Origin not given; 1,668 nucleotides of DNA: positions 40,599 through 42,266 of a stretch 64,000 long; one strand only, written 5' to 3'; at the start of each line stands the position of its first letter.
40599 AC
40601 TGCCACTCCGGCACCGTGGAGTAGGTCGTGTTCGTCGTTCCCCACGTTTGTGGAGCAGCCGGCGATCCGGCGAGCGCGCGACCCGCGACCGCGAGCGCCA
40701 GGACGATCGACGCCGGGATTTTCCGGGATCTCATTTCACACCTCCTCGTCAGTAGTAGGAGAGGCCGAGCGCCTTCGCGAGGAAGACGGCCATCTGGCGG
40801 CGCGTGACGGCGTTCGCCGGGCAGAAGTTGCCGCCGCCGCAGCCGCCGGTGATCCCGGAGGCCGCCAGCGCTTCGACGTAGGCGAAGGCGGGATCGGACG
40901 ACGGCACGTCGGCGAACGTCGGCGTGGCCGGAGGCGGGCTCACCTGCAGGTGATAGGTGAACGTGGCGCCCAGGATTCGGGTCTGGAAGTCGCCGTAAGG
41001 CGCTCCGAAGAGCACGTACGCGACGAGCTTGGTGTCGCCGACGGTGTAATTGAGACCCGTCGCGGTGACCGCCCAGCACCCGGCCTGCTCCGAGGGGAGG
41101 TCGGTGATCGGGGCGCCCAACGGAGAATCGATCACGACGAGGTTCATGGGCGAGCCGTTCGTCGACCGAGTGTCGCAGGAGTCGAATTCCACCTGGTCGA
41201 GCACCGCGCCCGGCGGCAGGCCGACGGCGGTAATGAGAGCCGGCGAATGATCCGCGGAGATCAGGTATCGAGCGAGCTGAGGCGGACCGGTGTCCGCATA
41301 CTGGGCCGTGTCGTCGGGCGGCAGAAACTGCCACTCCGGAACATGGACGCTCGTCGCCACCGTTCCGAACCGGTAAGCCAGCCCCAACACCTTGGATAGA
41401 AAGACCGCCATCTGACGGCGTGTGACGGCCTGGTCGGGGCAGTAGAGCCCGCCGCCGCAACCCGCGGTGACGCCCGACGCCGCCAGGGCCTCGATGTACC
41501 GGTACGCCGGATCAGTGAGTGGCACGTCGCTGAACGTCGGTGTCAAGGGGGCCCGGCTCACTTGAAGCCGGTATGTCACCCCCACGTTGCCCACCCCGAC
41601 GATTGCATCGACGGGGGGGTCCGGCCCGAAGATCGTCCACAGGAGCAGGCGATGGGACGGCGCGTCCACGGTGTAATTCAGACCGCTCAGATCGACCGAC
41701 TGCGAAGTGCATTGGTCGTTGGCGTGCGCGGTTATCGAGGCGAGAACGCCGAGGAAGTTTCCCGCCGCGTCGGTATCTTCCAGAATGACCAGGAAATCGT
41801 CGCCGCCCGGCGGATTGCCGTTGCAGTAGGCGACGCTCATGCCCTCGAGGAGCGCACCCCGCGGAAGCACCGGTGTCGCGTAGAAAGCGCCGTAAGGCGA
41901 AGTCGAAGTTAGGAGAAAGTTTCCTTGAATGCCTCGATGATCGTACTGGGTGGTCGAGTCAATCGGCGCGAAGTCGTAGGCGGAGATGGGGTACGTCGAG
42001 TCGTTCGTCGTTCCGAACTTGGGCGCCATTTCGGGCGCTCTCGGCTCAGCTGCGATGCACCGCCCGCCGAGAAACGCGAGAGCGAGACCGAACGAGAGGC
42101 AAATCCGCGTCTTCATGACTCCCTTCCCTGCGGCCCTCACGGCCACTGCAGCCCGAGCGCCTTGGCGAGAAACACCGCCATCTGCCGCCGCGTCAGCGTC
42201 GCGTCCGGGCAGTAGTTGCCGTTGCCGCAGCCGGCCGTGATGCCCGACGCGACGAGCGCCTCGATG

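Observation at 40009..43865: Tandem array of secreted paralogs: diversified N-terminal domain on a near-invariant, Cys-bearing SLH-like C-terminal module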

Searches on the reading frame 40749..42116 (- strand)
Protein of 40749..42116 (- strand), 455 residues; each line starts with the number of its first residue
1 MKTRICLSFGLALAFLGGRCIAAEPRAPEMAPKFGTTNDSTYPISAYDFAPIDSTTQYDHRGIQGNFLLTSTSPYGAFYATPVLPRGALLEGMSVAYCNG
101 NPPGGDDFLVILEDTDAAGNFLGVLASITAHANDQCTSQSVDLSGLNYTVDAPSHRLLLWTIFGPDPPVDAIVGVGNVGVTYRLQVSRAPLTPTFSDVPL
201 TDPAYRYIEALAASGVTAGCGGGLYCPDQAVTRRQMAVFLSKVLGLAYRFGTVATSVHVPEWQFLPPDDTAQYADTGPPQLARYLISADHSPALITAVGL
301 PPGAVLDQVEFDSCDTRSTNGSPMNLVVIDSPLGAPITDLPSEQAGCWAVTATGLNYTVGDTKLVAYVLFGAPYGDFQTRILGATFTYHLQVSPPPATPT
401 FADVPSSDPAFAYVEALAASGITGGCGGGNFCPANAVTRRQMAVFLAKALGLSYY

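Call 4: search_protein_families(library=pfam, proteins=[window:40749-42116:-], max_evalue=1)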
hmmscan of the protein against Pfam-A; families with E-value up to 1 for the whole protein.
window:40749-42116:- (455 aa): 1 family
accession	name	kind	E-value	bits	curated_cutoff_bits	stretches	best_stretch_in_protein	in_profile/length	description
PF00395.25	SLH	-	5.7e-20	71.5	20.8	2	400-443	1-44/44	S-layer homology domain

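Call 5: search_protein_families(library=ncbifam, proteins=[window:40749-42116:-], max_evalue=1)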
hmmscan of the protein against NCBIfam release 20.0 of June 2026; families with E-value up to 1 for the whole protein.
window:40749-42116:- (455 aa): 1 family
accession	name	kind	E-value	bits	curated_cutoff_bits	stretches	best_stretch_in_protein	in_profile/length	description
NF033190.2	inl_like_NEAT_1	exception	4e-10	38.6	1275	2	400-450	702-752/754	NEAT domain-containing leucine-rich repeat protein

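Call 8: search_solved_structures(query=window:40749-42116:-, max_evalue=1, show_alignments=2)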
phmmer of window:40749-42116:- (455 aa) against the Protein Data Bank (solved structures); distinct sequences matched with E-value up to 1: 7.
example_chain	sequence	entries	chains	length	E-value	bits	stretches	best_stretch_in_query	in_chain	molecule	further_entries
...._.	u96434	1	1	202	0.0024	19.8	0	193-246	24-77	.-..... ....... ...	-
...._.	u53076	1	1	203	0.0034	19.3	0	194-246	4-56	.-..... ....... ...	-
8bz2_A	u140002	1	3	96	0.0035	19.3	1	399-450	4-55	S-layer homology domain-containing protein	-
8bys_A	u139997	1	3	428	0.013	17.4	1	390-450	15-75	S-layer homology domain-containing protein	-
8bym_A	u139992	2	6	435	0.019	16.8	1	397-450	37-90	S-layer homology domain-containing protein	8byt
4rv1_A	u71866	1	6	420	0.04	15.8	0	154-187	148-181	Engineered Protein OR497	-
9g93_A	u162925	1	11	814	0.041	15.7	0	392-452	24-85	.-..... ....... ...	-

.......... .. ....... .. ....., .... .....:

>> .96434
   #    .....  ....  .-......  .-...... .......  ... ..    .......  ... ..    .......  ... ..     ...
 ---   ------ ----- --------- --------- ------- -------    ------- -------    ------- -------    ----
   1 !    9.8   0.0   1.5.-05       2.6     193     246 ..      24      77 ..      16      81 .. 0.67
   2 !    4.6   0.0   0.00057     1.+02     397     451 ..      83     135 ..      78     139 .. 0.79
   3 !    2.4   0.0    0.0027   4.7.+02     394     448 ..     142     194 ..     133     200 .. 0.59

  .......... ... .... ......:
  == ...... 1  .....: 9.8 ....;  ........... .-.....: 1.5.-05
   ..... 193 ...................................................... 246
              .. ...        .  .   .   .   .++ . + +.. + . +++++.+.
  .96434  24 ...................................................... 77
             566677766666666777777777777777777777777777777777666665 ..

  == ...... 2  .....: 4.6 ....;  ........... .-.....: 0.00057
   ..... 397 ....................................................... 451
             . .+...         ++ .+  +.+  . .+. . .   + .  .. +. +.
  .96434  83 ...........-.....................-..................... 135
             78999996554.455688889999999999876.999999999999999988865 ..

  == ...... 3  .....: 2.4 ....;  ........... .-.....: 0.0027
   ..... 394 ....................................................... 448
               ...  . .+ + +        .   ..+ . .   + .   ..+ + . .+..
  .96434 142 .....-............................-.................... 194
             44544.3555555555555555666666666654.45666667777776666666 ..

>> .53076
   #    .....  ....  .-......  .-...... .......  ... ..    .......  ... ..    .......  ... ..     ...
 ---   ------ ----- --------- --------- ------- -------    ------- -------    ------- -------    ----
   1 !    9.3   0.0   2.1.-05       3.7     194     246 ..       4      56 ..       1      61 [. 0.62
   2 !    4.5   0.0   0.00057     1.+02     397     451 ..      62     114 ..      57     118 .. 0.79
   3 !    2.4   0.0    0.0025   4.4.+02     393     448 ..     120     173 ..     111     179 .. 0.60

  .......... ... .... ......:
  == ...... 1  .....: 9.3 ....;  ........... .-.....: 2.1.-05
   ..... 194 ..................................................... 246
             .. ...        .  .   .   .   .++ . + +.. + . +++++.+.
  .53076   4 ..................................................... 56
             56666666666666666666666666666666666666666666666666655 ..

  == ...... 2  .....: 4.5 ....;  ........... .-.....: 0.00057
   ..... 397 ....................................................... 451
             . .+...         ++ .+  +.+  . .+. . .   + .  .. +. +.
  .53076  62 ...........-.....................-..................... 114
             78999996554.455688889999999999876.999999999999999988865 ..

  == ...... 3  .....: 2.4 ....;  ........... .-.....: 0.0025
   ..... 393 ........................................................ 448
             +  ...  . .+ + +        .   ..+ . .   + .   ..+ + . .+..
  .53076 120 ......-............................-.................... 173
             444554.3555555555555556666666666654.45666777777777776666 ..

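Call 29: find_homologous_proteins(query=window:40749-42116:-)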
Query window:40749-42116:- (455 aa): 6735 proteins with E <= 0.001 among 8000 candidates; the best 120 are listed.
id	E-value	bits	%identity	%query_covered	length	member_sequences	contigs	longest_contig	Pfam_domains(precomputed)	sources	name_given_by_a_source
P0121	7.7e-286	966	100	94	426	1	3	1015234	PF00395.26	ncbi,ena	-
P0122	1.7e-243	826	85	94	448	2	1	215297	PF00395.26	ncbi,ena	-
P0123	1.6e-241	820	86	93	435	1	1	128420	PF00395.26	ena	-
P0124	1.4e-225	767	77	100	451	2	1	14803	PF00395.26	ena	-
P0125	9.2e-221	751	80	93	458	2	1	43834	PF00395.26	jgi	-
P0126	7.4e-212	722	75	93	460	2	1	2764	PF00395.26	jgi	jgi:S-layer homology domain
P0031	1.2e-203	695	87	80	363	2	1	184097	PF00395.26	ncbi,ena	-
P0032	1.2e-195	669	82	80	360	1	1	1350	PF00395.26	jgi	jgi:hypothetical protein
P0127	1.5e-189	649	66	100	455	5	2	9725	PF00395.26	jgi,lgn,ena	-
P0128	3.5e-187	641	64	100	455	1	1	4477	PF00395.26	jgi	jgi:hypothetical protein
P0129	2.8e-184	631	64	100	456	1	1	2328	PF00395.26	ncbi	-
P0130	2.6e-183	628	65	100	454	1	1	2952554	PF00395.26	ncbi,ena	-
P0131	8.3e-180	616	64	100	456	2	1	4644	PF00395.26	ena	-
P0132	2.7e-173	595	63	93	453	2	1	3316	PF00395.26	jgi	jgi:hypothetical protein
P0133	1.6e-172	592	64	93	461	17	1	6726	PF00395.26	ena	-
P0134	2.3e-171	589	62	100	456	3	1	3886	PF00395.26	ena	-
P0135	3.4e-166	572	60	95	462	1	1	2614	PF00395.26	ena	-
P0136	1.0e-165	570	58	98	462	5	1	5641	PF00395.26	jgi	-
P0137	1.2e-156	540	62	90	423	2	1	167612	PF00395.26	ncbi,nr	ncbi:MAG TPA: S-layer homology domain-containing protein, partial [Thermoanaerobaculia bacterium]|nr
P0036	3.0e-147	509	84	60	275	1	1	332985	PF00395.26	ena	-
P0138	5.6e-141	488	54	100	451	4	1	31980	PF00395.26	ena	-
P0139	9.7e-136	471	54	93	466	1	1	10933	PF00395.26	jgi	jgi:hypothetical protein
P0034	3.5e-131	456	62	76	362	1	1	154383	PF00395.26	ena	-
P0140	1.2e-121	425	51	99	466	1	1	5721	PF00395.26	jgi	jgi:hypothetical protein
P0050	1.3e-115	405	81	50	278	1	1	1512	PF00395.26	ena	-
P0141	4.0e-67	245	51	59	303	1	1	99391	PF00395.26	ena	-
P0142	8.5e-54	201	32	58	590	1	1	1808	PF00395.26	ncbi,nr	ncbi:MAG TPA: S-layer homology domain-containing protein, partial [Vicinamibacteria bacterium]|nr:S-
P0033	1.9e-49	187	47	48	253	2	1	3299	PF00395.26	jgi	-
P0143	4.1e-48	182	62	13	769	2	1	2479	PF07859.20,PF00395.26,PF12146.16,PF20434.6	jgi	-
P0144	4.8e-48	182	-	-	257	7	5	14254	PF00395.26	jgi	jgi:hypothetical protein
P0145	8.3e-47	178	59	12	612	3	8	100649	PF00395.26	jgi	jgi:hypothetical protein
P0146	1.6e-46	177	51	17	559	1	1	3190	PF09471.16,PF00395.26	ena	-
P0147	1.0e-45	174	69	11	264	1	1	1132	PF24453.2,PF00395.26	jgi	jgi:hypothetical protein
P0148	1.1e-45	174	56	13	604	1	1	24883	PF14312.13,PF00395.26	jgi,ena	-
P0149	1.5e-45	174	63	13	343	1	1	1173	PF01833.31,PF00395.26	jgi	jgi:hypothetical protein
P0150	2.2e-45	173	32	57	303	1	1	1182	PF00395.26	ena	-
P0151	3.9e-45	173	62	14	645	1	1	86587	PF00413.31,PF00395.26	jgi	jgi:hypothetical protein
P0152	7.1e-45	172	65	11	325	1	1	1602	PF00395.26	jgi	jgi:hypothetical protein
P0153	1.2e-44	171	58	13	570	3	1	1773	PF00395.26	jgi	jgi:CSLREA domain-containing protein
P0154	1.5e-44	171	63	12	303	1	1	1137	PF00395.26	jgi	jgi:hypothetical protein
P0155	1.6e-44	171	63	12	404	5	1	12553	PF00395.26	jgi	jgi:hypothetical protein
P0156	1.6e-44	170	63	13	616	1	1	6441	PF24517.3,PF00395.26,PF00041.28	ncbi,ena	-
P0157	2.0e-44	170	-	-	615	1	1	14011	PF00395.26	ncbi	-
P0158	2.1e-44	170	-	-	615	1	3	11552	PF00395.26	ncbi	-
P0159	2.1e-44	170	-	-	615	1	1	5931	PF00395.26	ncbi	-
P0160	2.2e-44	170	-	-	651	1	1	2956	PF00395.26,PF06739.18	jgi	jgi:hypothetical protein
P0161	3.4e-44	169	55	12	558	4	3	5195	PF22352.3,PF00801.27,PF00395.26,PF18911.7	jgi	jgi:PKD repeat protein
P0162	3.6e-44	169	-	-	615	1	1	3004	PF00395.26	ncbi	-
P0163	3.6e-44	169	-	-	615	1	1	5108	PF00395.26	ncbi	-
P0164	4.0e-44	169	-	-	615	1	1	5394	PF00395.26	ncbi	-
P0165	4.1e-44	169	67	13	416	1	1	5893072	PF00395.26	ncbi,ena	-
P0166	4.5e-44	169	-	-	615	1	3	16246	PF00395.26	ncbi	-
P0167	4.5e-44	169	-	-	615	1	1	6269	PF00395.26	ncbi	-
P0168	4.5e-44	169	-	-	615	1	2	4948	PF00395.26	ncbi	-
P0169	6.2e-44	169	64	13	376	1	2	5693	PF00395.26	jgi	-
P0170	7.1e-44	168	65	13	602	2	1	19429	PF13229.13,PF00395.26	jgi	jgi:CSLREA domain-containing protein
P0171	7.7e-44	168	-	-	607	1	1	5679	PF01833.31,PF24595.2,PF00395.26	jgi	jgi:hypothetical protein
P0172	9.4e-44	168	62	13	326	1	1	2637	PF00395.26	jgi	jgi:hypothetical protein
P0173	9.4e-44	168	-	-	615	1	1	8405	PF00395.26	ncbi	-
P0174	9.4e-44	168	-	-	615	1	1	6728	PF00395.26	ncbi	-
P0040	9.9e-44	168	38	55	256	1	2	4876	PF00395.26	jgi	jgi:hypothetical protein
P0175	9.9e-44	168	56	14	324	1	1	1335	PF00395.26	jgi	jgi:hypothetical protein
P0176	1.5e-43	167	-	-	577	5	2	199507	PF00395.26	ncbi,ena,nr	ncbi:MAG: S-layer homology domain-containing protein [Anaerolineales bacterium]|nr:S-layer homology 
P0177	1.8e-43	167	51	18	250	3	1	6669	PF00395.26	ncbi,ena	-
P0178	1.9e-43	167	41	22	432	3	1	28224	PF00395.26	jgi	jgi:hypothetical protein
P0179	2.0e-43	167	67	13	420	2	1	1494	PF00395.26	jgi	jgi:hypothetical protein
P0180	2.2e-43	167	56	13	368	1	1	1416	PF17963.8,PF17892.8,PF00028.24,PF00395.26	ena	-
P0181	3.2e-43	166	63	13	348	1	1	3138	PF00395.26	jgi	jgi:hypothetical protein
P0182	3.2e-43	166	55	13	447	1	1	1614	PF14312.13,PF00395.26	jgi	jgi:hypothetical protein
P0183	3.4e-43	166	58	15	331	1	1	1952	PF00395.26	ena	-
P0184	3.5e-43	166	-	-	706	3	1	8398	PF02412.24,PF00413.31,PF00395.26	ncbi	-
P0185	3.9e-43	166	53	17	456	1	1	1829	PF00395.26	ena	-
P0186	4.3e-43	166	66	12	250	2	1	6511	PF00395.26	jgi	jgi:hypothetical protein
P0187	4.6e-43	166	59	15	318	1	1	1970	PF00395.26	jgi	jgi:hypothetical protein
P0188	5.1e-43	166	53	17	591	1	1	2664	PF13229.13,PF22842.4,PF00395.26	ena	-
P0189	5.3e-43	165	56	12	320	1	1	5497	PF00395.26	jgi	jgi:ELWxxDGT repeat protein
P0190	6.1e-43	165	58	14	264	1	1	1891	PF00395.26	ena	-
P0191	6.1e-43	165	53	14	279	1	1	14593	PF00395.26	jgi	jgi:hypothetical protein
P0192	6.2e-43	165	58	14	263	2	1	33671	PF00395.26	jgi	jgi:hypothetical protein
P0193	6.6e-43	165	60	13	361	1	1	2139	PF00395.26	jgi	jgi:hypothetical protein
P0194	6.7e-43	165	58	14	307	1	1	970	PF00395.26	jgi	jgi:hypothetical protein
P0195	7.0e-43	165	56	14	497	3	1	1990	PF00395.26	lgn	-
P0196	7.2e-43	165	57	14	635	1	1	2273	PF17164.11,PF00395.26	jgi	-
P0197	7.6e-43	165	62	13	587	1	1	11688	PF00395.26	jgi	jgi:hypothetical protein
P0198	7.7e-43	165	60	13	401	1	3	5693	PF00395.26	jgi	-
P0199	7.8e-43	165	34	57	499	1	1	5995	PF00395.26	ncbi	ncbi:MAG: S-layer homology domain-containing protein, partial [Chloroflexota bacterium]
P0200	8.1e-43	165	58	13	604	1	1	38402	PF00395.26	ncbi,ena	-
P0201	8.8e-43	165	67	13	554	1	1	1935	PF00395.26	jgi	jgi:hypothetical protein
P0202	1.0e-42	165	64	12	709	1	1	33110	PF00395.26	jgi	jgi:hypothetical protein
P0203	1.1e-42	164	59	14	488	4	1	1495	PF00395.26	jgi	jgi:hypothetical protein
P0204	1.1e-42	164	62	13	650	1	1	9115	PF02412.24,PF00395.26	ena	-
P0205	1.2e-42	164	59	14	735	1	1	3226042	PF07494.18,PF01833.31,PF24684.2,PF00395.26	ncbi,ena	-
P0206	1.2e-42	164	58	13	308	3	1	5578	PF00395.26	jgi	jgi:hypothetical protein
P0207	1.4e-42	164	55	14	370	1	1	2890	PF00395.26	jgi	jgi:hypothetical protein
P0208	1.4e-42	164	62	13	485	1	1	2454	PF00395.26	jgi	jgi:hypothetical protein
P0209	1.4e-42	164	45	20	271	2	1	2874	PF01833.31,PF00395.26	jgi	jgi:hypothetical protein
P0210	1.4e-42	164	63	11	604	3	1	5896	PF13229.13,PF00395.26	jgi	jgi:hypothetical protein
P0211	1.5e-42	164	-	-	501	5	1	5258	PF00395.26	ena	-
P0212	1.5e-42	164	60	12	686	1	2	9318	PF00395.26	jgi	jgi:hypothetical protein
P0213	1.7e-42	164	60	14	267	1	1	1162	PF01833.31,PF00395.26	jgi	jgi:hypothetical protein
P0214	1.9e-42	164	58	13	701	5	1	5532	PF13229.13,PF00395.26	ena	-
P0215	2.0e-42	164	-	-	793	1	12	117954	PF02415.24,PF00395.26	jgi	jgi:parallel beta-helix repeat protein/predicted outer membrane repeat protein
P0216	2.3e-42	163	66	13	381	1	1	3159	PF01833.31,PF00395.26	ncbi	ncbi:MAG: S-layer homology domain-containing protein, partial [Thermoanaerobaculia bacterium]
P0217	2.8e-42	163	43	22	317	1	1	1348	PF00395.26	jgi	jgi:hypothetical protein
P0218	2.8e-42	163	59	13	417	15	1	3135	PF17963.8,PF17892.8,PF00028.24,PF17803.8,PF00395.26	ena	-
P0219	2.8e-42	163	68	13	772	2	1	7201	PF02412.24,PF00395.26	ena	-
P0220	3.3e-42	163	-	-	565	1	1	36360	PF25833.1,PF21910.3,PF00395.26,PF00041.28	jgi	jgi:fibronectin type 3 domain-containing protein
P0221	3.5e-42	163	55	14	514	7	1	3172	PF02412.24,PF22352.3,PF00801.27,PF00395.26,PF18911.7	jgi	jgi:hypothetical protein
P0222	3.8e-42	163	-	-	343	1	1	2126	PF00395.26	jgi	-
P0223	4.0e-42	163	56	14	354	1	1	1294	PF00395.26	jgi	jgi:hypothetical protein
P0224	4.6e-42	162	62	12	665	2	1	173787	PF00395.26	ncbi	-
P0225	4.9e-42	162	62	14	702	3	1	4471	PF00395.26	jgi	jgi:hypothetical protein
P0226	5.1e-42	162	65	11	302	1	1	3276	PF00395.26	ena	-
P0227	5.3e-42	162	54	13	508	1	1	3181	PF00395.26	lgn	-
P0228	5.4e-42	162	-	-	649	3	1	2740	PF00395.26,PF01483.28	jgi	-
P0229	5.4e-42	162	-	-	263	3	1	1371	PF00395.26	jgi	jgi:hypothetical protein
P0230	5.8e-42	162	50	15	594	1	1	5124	PF00395.26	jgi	jgi:hypothetical protein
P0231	6.0e-42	162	-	-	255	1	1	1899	PF02412.24,PF00395.26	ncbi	-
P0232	6.3e-42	162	51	17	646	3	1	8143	PF00395.26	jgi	-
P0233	7.1e-42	162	-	-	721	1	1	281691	PF02415.24,PF00395.26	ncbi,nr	ncbi:MAG: S-layer homology domain-containing protein [Chloroflexi bacterium]|nr:S-layer homology dom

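Call 44: predict_structure(alignment_id=A3)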
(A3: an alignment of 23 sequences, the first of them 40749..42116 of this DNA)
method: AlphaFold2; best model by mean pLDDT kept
length: 455 residues; sequences in the alignment: 23
mean_pLDDT: 69.0   pTM: 0.62
mean pLDDT of the five models: 69.0, 67.7, 63.6, 63.4, 61.1
residues with pLDDT >= 90: 103; 70-90: 149; 50-70: 96; < 50: 107
segments of 3 or more residues with pLDDT < 50: 1-37, 186-191, 214-229, 241-243, 245-252, 392-400, 419-435, 451-455
pLDDT, mean of each block of 10 residues (from residue 1): 28 27 29 41 87 85 78 91 74 93 93 85 93 93 83 75 87 91 56 57 58 45 39 52 44 72 84 66 78 86 80 83 89 86 87 85 87 82 85 44 56 51 35 48 53 43
secondary structure, 60 per line:
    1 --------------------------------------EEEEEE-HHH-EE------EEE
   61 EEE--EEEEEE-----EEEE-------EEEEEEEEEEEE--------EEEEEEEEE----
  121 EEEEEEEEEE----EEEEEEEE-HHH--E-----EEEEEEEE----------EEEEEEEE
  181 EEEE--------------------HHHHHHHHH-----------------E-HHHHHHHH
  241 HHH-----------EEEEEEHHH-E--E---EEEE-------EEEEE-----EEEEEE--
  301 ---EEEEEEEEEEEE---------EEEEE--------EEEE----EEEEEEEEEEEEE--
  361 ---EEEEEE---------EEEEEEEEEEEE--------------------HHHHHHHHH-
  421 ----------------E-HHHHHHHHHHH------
elements in order: E39-44 E58-63 E66-71 E77-80 E88-99 E108-116 E121-130 E135-142 E155-162 E173-184 H205-213 H233-243 E255-260 E272-275 E283-287 E293-298 E304-315 E325-329 E338-341 E346-358 E364-369 E379-390 H411-419 H439-449

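Call 48: fold_search(model_id=the predicted structure, library=pdb)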
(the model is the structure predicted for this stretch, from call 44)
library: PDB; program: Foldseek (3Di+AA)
matches with E <= 10: 1860; with E <= 0.001: 243
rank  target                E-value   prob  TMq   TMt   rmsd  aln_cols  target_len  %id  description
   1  5x7o_A                1.3e-08  1.00  0.22  0.11  16.8       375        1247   11  Crystal structure of Paenibacillus sp. 598K alpha-1,6-glucosyltransferase (released 2017-07-26)
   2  4w8j                  1.9e-08  1.00  0.16  0.08  23.4       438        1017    9  Structure of the full-length insecticidal protein Cry1Ac reveals intriguing details of toxin packaging into in vivo form (released 2014-09-17)
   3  8w7n                  2.4e-08  1.00  0.17  0.09  24.0       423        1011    8  Crystal structure of the in-cell Cry1Aa purified from Bacillus thuringiensis (released 2024-03-06)
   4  4xup_A                3.2e-08  1.00  0.20  0.26  22.5       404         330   11  Structure of the N-terminal CBM22-1-CBM22-2 tandem domain from Paenibacillus barcinonensis Xyn10C (released 2015-06-03)
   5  5b4x_A                6.9e-08  1.00  0.21  0.15  17.0       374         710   12  Crystal structure of the ApoER2 ectodomain in complex with the Reelin R56 fragment (released 2017-04-26)
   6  5ej1_B                6.9e-08  1.00  0.19  0.15  14.9       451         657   12  Pre-translocation state of bacterial cellulose synthase (released 2016-03-30)
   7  9efi_A                7.7e-08  1.00  0.18  0.11  27.2       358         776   11  VIP3Cb1 Protoxin Structure (released 2025-06-18)
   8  6qfo                  7.7e-08  1.00  0.24  0.10  16.5       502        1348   10  EngBF DARPin Fusion 9b 3G124 (released 2019-11-06)
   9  7kwb_A                7.7e-08  1.00  0.20  0.21  22.9       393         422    9  Surface glycan-binding protein B from Bacteroides thetaiotaomicron (released 2021-02-17)
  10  6qfk_A                8.1e-08  1.00  0.22  0.10  17.5       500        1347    9  EngBF DARPin Fusion 4b G10 (released 2019-11-06)
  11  8a1a_A                8.6e-08  1.00  0.24  0.11  16.9       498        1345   10  Structure of a leucinostatin derivative determined by host lattice display : L1F11V1 construct (released 2022-12-07)
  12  6qep                  1.0e-07  1.00  0.22  0.10  14.6       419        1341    9  EngBF DARPin Fusion 4b H14 (released 2019-11-06)
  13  4xup_D                1.1e-07  1.00  0.21  0.28  23.3       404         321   10  Structure of the N-terminal CBM22-1-CBM22-2 tandem domain from Paenibacillus barcinonensis Xyn10C (released 2015-06-03)
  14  4xup_F                1.6e-07  1.00  0.20  0.27  28.5       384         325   11  Structure of the N-terminal CBM22-1-CBM22-2 tandem domain from Paenibacillus barcinonensis Xyn10C (released 2015-06-03)
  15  9fmt_F                1.8e-07  1.00  0.19  0.16  15.5       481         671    9  Cryo-EM structure of the BcsB hexameric crown from the E. coli cellulose secretion macrocomplex (released 2024-10-16)
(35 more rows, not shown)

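Call 61: search_protein_families(library=padloc, proteins=[window:40749-42116:-], max_evalue=0.01)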
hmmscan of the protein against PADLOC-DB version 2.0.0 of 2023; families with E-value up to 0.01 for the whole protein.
window:40749-42116:- (455 aa): 0 families
